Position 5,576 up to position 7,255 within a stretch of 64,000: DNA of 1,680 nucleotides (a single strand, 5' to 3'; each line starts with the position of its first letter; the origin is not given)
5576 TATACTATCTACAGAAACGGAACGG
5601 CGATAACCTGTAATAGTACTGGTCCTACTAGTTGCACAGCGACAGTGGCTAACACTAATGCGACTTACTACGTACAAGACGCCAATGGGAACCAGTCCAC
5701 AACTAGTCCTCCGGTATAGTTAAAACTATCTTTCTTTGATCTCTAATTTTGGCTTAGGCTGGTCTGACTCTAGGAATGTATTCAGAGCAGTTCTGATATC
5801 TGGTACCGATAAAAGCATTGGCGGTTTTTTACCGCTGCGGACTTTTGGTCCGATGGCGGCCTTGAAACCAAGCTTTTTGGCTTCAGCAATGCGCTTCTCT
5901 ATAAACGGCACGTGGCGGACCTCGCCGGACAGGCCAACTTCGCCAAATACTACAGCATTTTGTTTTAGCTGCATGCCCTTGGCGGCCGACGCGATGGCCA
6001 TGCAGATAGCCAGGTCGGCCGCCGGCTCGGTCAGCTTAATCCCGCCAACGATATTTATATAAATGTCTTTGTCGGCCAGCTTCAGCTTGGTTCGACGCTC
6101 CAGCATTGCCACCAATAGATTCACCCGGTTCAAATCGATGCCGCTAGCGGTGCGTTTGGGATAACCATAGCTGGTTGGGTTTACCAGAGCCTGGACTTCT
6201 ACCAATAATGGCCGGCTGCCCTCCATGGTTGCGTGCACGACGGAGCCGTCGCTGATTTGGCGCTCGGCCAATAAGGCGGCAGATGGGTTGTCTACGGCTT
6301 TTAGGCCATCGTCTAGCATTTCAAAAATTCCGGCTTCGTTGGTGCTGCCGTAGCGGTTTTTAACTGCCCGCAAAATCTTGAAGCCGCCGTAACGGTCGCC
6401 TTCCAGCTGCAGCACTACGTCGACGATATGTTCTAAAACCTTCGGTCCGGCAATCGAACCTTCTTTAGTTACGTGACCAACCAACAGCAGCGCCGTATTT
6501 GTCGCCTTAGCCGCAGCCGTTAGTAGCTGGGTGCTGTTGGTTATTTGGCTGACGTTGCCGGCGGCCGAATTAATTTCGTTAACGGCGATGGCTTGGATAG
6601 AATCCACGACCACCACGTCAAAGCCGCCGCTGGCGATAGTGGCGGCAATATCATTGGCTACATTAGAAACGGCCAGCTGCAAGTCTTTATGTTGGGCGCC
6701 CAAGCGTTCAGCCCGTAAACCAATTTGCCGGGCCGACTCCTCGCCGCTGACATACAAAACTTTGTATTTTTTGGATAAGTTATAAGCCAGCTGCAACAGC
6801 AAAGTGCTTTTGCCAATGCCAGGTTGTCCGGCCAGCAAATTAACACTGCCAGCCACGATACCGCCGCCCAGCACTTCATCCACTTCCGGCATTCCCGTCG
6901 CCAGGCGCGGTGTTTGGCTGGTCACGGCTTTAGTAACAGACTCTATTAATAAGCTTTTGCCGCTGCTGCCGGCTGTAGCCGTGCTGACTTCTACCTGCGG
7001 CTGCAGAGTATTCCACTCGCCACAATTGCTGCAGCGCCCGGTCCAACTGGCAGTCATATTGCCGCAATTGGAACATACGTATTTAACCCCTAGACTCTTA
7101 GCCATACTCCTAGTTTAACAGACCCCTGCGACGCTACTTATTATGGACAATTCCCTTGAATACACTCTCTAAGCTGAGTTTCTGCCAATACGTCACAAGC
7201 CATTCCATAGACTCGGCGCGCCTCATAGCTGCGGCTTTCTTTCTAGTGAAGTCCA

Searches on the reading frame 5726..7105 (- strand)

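Call 49: search_protein_families(library=pfam, proteins=[window:5726-7105:-], max_evalue=0.00001)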
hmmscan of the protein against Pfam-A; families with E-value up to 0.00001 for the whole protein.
window:5726-7105:- (459 aa): 7 families
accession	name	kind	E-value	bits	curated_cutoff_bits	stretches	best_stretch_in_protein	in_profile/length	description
PF13481.12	AAA_25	-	4.6e-19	69.3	27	1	64-216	11-194/195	AAA domain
PF06745.19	ATPase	-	8.4e-19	68.3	26.6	1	69-142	2-77/231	KaiC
PF18073.7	Zn_ribbon_LapB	-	2.5e-11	43.5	25.7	1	9-36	1-28/28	Rubredoxin metal binding domain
PF03796.21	DnaB_C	-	1.7e-09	37.9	27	1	68-132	2-67/255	DnaB-like helicase C terminal domain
PF13541.12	ChlI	-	2.9e-09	37.3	27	1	339-421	36-119/121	Subunit ChlI of Mg-chelatase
PF13479.12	AAA_24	-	5.5e-06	26.8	27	0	90-187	6-93/195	AAA domain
PF25199.1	nSTAND_NTPase5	-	5.6e-06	26.7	34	0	87-152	42-108/145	Novel STAND NTPase 5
